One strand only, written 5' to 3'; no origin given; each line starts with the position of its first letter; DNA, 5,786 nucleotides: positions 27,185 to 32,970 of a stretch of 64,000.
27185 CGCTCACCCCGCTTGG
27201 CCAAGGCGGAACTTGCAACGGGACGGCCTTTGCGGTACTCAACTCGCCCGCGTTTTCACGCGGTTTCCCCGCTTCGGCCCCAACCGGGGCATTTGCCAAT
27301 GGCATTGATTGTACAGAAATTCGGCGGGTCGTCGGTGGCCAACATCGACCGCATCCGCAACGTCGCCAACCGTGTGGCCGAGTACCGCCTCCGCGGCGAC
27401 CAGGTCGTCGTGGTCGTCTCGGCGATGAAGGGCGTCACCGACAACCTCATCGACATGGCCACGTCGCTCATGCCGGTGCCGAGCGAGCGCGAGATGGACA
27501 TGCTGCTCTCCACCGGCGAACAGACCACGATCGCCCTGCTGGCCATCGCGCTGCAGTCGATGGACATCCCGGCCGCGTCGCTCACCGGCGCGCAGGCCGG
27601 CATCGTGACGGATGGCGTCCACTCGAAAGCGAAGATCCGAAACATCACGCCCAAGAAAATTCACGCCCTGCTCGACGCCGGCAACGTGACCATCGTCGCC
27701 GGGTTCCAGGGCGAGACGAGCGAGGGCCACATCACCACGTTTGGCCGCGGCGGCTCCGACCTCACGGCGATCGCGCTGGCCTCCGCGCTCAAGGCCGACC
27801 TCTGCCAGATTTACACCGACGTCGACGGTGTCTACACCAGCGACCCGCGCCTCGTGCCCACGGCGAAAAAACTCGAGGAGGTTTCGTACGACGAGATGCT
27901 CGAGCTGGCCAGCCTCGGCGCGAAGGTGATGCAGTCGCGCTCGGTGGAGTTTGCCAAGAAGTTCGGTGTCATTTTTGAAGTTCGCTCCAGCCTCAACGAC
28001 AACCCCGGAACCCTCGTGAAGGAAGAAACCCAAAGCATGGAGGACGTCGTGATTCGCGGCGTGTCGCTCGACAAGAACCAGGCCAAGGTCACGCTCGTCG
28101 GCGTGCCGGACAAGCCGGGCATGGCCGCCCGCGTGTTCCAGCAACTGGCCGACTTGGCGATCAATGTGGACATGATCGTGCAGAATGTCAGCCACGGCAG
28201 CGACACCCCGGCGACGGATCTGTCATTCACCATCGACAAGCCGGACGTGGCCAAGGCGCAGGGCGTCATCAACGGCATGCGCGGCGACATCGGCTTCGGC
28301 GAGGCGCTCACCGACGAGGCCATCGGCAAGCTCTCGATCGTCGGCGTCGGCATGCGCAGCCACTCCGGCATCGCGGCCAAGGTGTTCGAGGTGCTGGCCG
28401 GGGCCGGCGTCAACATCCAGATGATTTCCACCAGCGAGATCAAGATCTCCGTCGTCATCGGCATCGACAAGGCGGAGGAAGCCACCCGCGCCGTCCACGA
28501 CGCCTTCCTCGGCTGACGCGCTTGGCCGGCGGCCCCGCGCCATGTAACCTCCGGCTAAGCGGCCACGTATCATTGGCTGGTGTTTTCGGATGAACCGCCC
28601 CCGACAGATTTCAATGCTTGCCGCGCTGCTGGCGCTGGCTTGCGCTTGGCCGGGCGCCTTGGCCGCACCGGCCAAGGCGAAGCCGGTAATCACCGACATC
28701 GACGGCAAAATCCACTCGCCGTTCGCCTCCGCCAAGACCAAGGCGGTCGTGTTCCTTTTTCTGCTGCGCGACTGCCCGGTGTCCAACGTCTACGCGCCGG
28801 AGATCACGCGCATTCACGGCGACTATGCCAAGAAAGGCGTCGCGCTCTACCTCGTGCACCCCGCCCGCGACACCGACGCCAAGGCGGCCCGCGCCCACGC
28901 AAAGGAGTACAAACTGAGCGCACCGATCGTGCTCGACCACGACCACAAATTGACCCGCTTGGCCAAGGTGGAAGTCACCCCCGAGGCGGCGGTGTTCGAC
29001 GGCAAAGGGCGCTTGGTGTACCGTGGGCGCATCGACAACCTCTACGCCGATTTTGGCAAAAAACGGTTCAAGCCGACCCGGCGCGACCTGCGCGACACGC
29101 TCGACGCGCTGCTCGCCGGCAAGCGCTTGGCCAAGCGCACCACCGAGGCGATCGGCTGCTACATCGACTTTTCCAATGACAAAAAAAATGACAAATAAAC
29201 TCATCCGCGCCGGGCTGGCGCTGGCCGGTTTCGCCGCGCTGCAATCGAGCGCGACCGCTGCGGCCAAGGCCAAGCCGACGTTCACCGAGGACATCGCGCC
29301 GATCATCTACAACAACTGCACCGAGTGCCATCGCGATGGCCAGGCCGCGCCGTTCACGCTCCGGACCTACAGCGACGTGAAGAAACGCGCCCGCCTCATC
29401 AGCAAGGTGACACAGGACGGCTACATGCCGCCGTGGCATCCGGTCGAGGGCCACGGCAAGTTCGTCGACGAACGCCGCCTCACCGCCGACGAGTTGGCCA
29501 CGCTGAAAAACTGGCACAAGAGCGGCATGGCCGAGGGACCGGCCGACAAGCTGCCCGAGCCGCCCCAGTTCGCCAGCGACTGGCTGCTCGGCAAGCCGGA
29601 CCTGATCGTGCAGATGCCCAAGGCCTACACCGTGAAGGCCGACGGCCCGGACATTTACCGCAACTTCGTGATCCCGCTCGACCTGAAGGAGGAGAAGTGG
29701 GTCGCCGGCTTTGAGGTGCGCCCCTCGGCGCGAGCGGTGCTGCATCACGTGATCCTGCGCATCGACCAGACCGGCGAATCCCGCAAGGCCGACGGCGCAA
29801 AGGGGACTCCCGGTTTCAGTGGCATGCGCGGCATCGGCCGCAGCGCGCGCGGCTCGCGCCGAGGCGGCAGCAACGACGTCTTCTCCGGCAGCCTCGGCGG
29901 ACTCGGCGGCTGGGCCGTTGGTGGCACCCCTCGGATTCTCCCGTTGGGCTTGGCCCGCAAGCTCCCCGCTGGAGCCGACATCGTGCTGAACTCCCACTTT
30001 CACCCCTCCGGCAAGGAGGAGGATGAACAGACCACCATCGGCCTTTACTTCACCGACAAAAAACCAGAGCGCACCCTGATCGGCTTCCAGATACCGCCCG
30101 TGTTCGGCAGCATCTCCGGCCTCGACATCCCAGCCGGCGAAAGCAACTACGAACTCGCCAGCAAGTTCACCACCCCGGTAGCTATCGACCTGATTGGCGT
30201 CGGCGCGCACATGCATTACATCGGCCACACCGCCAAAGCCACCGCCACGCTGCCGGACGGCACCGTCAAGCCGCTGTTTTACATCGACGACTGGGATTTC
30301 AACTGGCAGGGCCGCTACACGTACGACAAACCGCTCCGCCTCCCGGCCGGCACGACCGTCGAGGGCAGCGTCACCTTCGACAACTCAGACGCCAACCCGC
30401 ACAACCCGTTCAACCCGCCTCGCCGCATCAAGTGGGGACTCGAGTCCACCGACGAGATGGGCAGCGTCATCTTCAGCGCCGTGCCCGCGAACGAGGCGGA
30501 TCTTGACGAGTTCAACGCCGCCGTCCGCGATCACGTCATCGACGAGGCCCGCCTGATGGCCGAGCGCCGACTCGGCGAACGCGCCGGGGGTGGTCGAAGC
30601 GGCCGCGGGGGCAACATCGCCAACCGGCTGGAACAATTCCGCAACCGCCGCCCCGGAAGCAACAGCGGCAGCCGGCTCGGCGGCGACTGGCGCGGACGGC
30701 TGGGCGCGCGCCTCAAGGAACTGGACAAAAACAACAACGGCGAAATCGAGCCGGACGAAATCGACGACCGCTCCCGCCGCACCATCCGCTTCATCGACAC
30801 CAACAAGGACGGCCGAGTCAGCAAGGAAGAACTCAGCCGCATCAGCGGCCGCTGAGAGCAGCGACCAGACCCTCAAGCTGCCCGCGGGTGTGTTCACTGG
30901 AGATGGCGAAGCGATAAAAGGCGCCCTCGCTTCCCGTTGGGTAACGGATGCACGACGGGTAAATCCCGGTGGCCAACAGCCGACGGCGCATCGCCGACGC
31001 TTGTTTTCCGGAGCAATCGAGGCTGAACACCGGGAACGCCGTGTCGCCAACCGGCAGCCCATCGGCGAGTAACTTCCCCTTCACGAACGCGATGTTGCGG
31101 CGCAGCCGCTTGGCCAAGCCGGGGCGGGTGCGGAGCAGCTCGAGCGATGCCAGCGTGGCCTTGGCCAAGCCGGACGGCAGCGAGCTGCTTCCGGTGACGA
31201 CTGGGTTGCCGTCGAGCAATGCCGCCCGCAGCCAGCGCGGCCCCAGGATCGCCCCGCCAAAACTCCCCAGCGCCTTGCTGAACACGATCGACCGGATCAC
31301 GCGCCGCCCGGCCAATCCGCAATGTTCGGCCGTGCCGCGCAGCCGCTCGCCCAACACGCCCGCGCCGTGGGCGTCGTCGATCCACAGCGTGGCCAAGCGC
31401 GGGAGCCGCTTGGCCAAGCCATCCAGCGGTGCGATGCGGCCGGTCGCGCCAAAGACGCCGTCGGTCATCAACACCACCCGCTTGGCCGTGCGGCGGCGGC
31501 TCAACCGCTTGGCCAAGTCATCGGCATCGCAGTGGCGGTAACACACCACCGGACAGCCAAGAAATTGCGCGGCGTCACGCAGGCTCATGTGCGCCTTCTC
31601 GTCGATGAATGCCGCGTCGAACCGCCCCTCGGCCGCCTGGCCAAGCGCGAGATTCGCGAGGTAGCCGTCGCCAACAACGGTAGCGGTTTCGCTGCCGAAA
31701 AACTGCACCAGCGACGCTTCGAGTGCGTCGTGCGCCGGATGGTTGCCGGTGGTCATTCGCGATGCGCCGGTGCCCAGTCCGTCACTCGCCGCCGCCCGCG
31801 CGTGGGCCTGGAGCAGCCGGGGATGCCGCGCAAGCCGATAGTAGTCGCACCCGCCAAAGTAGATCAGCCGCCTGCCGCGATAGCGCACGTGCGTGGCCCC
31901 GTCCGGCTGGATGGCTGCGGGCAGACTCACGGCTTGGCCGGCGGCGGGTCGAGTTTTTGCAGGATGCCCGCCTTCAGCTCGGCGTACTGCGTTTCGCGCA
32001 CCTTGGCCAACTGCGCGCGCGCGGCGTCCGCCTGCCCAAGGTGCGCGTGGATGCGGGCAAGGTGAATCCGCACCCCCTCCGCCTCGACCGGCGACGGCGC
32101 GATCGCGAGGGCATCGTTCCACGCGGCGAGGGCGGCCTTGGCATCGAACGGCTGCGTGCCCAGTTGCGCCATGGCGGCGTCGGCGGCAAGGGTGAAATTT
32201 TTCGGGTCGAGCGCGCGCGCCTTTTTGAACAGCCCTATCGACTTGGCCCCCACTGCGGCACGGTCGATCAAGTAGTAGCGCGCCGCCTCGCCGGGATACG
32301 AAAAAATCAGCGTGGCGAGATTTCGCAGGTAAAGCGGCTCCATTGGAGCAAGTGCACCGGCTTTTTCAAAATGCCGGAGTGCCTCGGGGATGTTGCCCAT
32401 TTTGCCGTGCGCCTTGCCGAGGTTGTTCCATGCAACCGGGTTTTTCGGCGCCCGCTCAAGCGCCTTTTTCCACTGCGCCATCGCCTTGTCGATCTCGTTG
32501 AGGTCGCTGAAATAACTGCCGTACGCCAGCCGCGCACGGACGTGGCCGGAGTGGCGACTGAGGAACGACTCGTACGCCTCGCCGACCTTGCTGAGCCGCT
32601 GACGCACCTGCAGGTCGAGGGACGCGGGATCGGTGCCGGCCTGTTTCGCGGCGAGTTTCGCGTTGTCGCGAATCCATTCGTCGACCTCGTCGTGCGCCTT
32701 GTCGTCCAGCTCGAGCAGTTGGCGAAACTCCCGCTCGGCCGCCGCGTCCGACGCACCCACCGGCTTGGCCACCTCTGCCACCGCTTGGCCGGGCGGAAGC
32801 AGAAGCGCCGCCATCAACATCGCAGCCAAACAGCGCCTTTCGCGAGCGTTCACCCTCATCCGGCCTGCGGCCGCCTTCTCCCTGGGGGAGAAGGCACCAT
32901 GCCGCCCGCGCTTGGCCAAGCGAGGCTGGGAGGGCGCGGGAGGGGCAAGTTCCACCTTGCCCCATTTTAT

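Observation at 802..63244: Highly iterated palindrome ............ (up to 18 bp), a HIP1-like genome-wide signal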

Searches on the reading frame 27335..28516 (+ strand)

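Call 34: search_protein_families(library=pfam, proteins=[window:27335-28516:+])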
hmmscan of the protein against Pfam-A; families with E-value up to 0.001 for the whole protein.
window:27335-28516:+ (393 aa): 4 families
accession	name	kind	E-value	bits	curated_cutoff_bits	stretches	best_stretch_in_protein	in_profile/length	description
PF00696.33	AA_kinase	-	3.5e-48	164.8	24.9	1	5-209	16-225/234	Amino acid kinase family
PF22468.2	ACT_9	-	1.3e-35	121.4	27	2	333-391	1-61/61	ACT domain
PF01842.31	ACT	-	1.1e-18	67.1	27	2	252-308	2-57/66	ACT domain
PF13840.12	ACT_7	-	1.9e-18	66.5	27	1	327-389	3-65/65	ACT domain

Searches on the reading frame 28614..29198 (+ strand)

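Call 34: search_protein_families(library=pfam, proteins=[window:28614-29198:+])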
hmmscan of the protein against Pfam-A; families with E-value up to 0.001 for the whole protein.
window:28614-29198:+ (194 aa): 2 families
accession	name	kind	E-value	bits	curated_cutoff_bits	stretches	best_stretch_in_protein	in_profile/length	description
PF00578.27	AhpC-TSA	-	3.8e-09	37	26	1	30-136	14-123/124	AhpC/TSA family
PF08534.16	Redoxin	-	1.7e-08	34.8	26.6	1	40-139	26-133/148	Redoxin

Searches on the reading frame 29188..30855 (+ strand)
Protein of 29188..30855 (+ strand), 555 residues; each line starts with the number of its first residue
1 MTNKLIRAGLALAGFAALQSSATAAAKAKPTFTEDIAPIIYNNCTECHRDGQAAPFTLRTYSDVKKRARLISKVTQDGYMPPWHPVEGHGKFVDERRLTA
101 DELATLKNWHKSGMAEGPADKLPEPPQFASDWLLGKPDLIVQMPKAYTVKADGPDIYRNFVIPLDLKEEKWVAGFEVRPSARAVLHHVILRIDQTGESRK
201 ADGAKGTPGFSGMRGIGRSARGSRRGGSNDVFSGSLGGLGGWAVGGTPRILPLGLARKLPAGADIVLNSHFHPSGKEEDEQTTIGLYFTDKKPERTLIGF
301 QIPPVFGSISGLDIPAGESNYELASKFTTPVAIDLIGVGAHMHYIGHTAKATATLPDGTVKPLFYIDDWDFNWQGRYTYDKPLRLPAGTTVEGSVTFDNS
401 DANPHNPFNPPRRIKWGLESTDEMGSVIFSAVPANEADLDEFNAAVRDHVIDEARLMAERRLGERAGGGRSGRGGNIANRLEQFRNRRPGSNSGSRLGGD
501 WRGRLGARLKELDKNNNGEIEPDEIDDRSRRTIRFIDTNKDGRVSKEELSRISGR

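Call 34: search_protein_families(library=pfam, proteins=[window:29188-30855:+])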
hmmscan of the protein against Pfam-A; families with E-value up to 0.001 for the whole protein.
window:29188-30855:+ (555 aa): 3 families
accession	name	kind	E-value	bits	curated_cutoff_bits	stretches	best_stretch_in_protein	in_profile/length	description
PF13202.12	EF-hand_5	-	2.2e-09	36.8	25.9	1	532-552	4-24/25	EF hand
PF00036.39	EF-hand_1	-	3.1e-07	29.9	25.4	0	531-551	4-24/29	EF hand domain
PF13405.12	EF-hand_6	-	1.3e-05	25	25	0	534-551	7-24/30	EF-hand domain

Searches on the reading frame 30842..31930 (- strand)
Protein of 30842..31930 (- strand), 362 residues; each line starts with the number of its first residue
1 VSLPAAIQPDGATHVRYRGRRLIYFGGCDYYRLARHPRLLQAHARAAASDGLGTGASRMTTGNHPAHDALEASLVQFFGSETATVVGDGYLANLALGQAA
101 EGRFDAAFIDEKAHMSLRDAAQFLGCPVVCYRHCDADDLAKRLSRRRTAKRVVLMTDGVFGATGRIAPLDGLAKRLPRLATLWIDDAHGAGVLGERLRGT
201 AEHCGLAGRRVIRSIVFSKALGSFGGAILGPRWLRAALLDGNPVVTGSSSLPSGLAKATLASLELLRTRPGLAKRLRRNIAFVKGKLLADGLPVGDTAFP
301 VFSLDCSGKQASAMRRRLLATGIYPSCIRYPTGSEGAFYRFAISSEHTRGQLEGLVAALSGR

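Call 34: search_protein_families(library=pfam, proteins=[window:30842-31930:-])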
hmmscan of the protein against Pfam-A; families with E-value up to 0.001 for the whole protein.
window:30842-31930:- (362 aa): 1 family
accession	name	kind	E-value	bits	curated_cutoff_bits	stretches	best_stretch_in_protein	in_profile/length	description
PF00155.27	Aminotran_1_2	-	4.1e-27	95.8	19.7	1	30-359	11-361/361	Aminotransferase class I and II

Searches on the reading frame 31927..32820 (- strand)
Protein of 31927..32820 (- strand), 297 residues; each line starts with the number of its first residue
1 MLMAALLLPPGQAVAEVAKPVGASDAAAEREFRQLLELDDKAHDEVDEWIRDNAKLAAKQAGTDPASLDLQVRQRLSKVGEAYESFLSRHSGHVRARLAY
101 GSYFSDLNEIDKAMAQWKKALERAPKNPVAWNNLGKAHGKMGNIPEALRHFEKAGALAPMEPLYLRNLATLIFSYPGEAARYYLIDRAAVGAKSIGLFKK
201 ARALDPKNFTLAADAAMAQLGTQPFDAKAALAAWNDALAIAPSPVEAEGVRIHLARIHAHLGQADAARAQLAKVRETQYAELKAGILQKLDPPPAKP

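Call 34: search_protein_families(library=pfam, proteins=[window:31927-32820:-])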
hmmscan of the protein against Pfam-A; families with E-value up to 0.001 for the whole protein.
window:31927-32820:- (297 aa): 12 families
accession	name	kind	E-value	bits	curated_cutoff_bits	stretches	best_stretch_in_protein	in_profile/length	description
PF07719.23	TPR_2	-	5.2e-13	48.5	27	1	130-159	3-32/34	Tetratricopeptide repeat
PF00515.34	TPR_1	-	1.9e-12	46.8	27.8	1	129-154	2-27/34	Tetratricopeptide repeat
PF13414.12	TPR_11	-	2.8e-11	43.4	26.8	1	106-142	6-42/42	TPR repeat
PF14559.12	TPR_19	-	4.7e-11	43.3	25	1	110-165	7-62/68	Tetratricopeptide repeat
PF13431.12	TPR_17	-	3.9e-10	39.6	24.4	1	118-148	3-33/34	Tetratricopeptide repeat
PF13181.12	TPR_8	-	1.1e-09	38.1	25.7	0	95-127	2-34/34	Tetratricopeptide repeat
PF13428.12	TPR_14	-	7.2e-09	35.9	23.5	1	95-136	2-43/44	Tetratricopeptide repeat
PF13374.12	TPR_10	-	2e-07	31.2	27.5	0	132-154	6-28/42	Tetratricopeptide repeat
PF23914.1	TPR_CcmH_CycH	-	1.9e-05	25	42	1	118-170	40-92/158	Cytochrome c-type biogenesis protein H TPR domain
PF07721.20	TPR_4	-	6.5e-05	23.6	27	0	250-272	3-25/26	Tetratricopeptide repeat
PF13424.12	TPR_12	-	0.00014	22.4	30.1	0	130-154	5-29/77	Tetratricopeptide repeat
PF13432.12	TPR_16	-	0.00056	20.8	32.7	0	81-128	18-65/65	Tetratricopeptide repeat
